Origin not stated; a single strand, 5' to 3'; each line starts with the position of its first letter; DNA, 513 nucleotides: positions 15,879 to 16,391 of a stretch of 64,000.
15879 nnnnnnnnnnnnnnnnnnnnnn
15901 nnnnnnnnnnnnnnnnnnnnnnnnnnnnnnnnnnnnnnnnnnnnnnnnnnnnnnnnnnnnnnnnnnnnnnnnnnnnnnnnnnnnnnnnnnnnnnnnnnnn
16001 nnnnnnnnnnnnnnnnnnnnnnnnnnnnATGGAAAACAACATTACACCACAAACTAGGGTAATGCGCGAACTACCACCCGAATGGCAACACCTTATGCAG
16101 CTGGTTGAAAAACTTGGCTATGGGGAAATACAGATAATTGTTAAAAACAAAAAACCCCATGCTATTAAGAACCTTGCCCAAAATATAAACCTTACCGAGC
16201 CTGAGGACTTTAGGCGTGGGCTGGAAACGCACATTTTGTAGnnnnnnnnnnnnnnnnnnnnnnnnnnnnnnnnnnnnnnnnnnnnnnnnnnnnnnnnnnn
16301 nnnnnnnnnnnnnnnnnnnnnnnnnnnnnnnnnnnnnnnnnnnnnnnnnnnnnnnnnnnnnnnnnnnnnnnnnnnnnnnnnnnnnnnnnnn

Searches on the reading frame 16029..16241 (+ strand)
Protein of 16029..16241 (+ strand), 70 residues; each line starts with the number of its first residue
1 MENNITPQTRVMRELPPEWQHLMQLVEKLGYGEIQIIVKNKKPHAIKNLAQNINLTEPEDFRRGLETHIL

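Call 6: search_protein_families(library=phrogs, proteins=[window:16029-16241:+])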
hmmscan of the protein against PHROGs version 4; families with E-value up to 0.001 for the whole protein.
window:16029-16241:+ (70 aa): 0 families

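Call 7: search_protein_families(library=pfam, proteins=[window:16029-16241:+])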
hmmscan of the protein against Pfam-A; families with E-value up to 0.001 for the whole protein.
window:16029-16241:+ (70 aa): 0 families

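Call 63: search_protein_families(library=pfam, alignment_id=A5, max_evalue=0.1)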
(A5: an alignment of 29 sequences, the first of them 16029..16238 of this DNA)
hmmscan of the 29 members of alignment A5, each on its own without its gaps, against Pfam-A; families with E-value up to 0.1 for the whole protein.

A. member 1, window:16029-16238:+ (70 aa): 2 families
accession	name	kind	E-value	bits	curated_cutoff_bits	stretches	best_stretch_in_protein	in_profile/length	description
PF10055.14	DUF2292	-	0.002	18.1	22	1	20-40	3-23/37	Uncharacterized small protein (DUF2292)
PF16183.10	Kinesin_assoc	-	0.065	13.8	29.5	1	5-52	5-53/171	Kinesin-associated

B. families by the number of members that match (of 29 scanned): 10 families
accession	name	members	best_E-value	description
PF10055.14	DUF2292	11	9.7e-07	Uncharacterized small protein (DUF2292)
PF22458.1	RsmF-B_ferredox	1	0.0096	Methyltr_RsmF/B-like, ferredoxin-like domain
PF11625.14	DUF3253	1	0.0096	Protein of unknown function (DUF3253)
PF18460.6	HetR_C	1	0.015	Heterocyst differentiation regulator C-terminal Hood domain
PF04661.18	Pox_I3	1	0.021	Poxvirus I3 ssDNA-binding protein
PF16183.10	Kinesin_assoc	1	0.065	Kinesin-associated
PF16112.10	DUF4830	1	0.066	Domain of unknown function (DUF4830)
PF11743.13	DUF3301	1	0.072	Protein of unknown function (DUF3301)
PF24644.1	DUF7638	1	0.073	Domain of unknown function (DUF7638)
PF11399.14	DUF3192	1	0.077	Protein of unknown function (DUF3192)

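Call 64: search_solved_structures(query=A5, max_evalue=1, show_alignments=2)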
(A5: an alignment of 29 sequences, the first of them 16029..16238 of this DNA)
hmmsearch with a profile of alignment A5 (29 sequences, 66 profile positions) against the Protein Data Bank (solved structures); distinct sequences matched with E-value up to 1: 0.

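Call 69: find_homologous_proteins(query=window:16029-16238:+, max_evalue=0.001)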
Query window:16029-16238:+ (70 aa): 3 proteins with E <= 0.001 among 3 candidates.
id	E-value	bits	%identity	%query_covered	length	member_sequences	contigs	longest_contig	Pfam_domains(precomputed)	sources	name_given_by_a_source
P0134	3.7e-39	149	99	100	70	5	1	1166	-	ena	-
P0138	5.9e-18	82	62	87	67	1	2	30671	PF10055.15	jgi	-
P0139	2.5e-17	80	61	89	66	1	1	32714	-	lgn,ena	-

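Call 75: predict_structure(alignment_id=A6)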
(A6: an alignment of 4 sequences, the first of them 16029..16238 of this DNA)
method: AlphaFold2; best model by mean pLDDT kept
length: 70 residues; sequences in the alignment: 4
mean_pLDDT: 64.3   pTM: 0.42
mean pLDDT of the five models: 64.3, 60.9, 59.2, 59.1, 51.3
residues with pLDDT >= 90: 0; 70-90: 27; 50-70: 33; < 50: 10
segments of 3 or more residues with pLDDT < 50: 1-10
pLDDT, mean of each block of 10 residues (from residue 1): 40 66 71 69 67 70 67
secondary structure, 60 per line:
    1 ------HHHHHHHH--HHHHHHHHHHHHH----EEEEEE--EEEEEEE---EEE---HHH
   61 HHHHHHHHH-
elements in order: H7-14 H17-29 E34-39 E42-48 E52-54 H58-69

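Call 89: find_homologous_proteins(query=A5, max_evalue=0.001)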
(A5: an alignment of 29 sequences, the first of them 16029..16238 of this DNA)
Query A5 (29 sequences) (70 aa, profile of the alignment): 43 proteins with E <= 0.001 among 488 candidates.
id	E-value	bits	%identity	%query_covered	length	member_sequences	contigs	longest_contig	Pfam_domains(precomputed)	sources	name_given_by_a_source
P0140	1.2e-22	97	44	56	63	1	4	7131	-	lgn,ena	-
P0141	2.1e-22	96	39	47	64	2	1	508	-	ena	-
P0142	2.2e-22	96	34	74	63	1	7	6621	-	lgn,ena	-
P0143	2.9e-22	96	38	56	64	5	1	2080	-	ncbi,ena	-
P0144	5.3e-22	95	44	56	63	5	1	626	-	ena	-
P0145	6.1e-22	95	41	56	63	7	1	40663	-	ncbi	-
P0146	6.3e-22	95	33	60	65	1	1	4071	-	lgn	-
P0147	1.2e-21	94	39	47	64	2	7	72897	-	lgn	-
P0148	2.3e-21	93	42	47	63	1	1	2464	-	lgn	-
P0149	3.4e-21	93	47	51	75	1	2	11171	-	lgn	-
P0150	4.5e-21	92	45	47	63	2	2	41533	-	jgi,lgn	jgi:hypothetical protein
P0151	1.1e-20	91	41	56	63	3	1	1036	-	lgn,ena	-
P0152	1.5e-20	90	45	57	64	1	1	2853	-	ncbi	-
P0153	1.9e-20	90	45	47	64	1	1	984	-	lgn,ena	-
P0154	3.1e-20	89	45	57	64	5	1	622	-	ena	-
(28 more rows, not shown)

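Call 98: predict_structure(alignment_id=A7)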
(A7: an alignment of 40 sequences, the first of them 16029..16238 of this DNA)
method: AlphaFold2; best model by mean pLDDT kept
length: 70 residues; sequences in the alignment: 40
mean_pLDDT: 59.0   pTM: 0.33
mean pLDDT of the five models: 59.0, 58.8, 57.8, 57.7, 56.5
residues with pLDDT >= 90: 0; 70-90: 20; 50-70: 26; < 50: 24
segments of 3 or more residues with pLDDT < 50: 1-4, 7-9, 51-55, 60-62, 64-70
pLDDT, mean of each block of 10 residues (from residue 1): 48 63 71 73 65 49 44
secondary structure, 60 per line:
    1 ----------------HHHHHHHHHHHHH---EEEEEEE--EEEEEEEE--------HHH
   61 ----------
elements in order: H17-29 E33-39 E42-49

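Call 100: fold_search(model_id=the predicted structure, library=pdb)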
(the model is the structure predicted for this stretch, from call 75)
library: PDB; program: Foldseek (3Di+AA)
matches with E <= 10: 74; with E <= 0.001: 0
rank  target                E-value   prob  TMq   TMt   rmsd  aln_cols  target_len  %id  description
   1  2jrb_MODEL_1_A        1.3e+00  0.18  0.41  0.44   6.3        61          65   11  C-terminal domain of ORF1p from mouse LINE-1 (released 2007-07-17)
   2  2ykq_A                2.1e+00  0.13  0.43  0.19   5.7        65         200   11  Structure of the human LINE-1 ORF1p trimer (released 2011-08-10)
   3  2ldy_MODEL_1_A        2.4e+00  0.16  0.46  0.22   6.4        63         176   10  Solution structure of the RMM-CTD domains of human LINE-1 ORF1p (released 2011-09-21)
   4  2yko_A                3.1e+00  0.14  0.47  0.20   6.3        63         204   10  Structure of the human LINE-1 ORF1p trimer (released 2011-08-10)
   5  2ykq_B                3.1e+00  0.13  0.44  0.20   6.4        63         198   10  Structure of the human LINE-1 ORF1p trimer (released 2011-08-10)
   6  2ykp_B                3.6e+00  0.10  0.43  0.19   5.8        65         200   11  Structure of the human LINE-1 ORF1p trimer (released 2011-08-10)
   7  6cj0_A                3.6e+00  0.07  0.30  0.11   5.9        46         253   13  Chromosomal trehalose-6-phosphate phosphatase from P. aeruginosa (released 2018-05-09)
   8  2yko_B                4.1e+00  0.11  0.45  0.20   6.3        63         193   10  Structure of the human LINE-1 ORF1p trimer (released 2011-08-10)
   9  9cr7_A                4.1e+00  0.06  0.24  0.12   9.2        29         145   17  Structure of human SETD8 in complex with covalent inhibitor AM2928 (released 2025-07-30)
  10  3r6y_A                4.4e+00  0.03  0.23  0.05  11.4        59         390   14  Crystal structure of chymotrypsin-treated aspartase from Bacillus sp. YM55-1 (released 2011-07-13)
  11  3r6q_F                4.4e+00  0.03  0.23  0.05  12.2        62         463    8  A triclinic-lattice structure of aspartase from Bacillus sp. YM55-1 (released 2011-07-13)
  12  8raw_B                4.4e+00  0.03  0.25  0.04   8.9        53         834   15  The crystal structure of DNA-bound human MutSbeta (MSH2/MSH3_G901D) in the canonical mismatch bound conformation with  (released 2025-06-11)
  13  2ykq_C                5.0e+00  0.10  0.47  0.20   6.3        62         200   10  Structure of the human LINE-1 ORF1p trimer (released 2011-08-10)
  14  8dfo_M                5.4e+00  0.03  0.29  0.33   6.2        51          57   18  type I-C Cascade bound to AcrIC4 (released 2023-02-15)
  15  3tob                  5.4e+00  0.02  0.20  0.07  11.1        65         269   15  Human MOF E350Q crystal structure with active site lysine partially acetylated (released 2011-11-09)
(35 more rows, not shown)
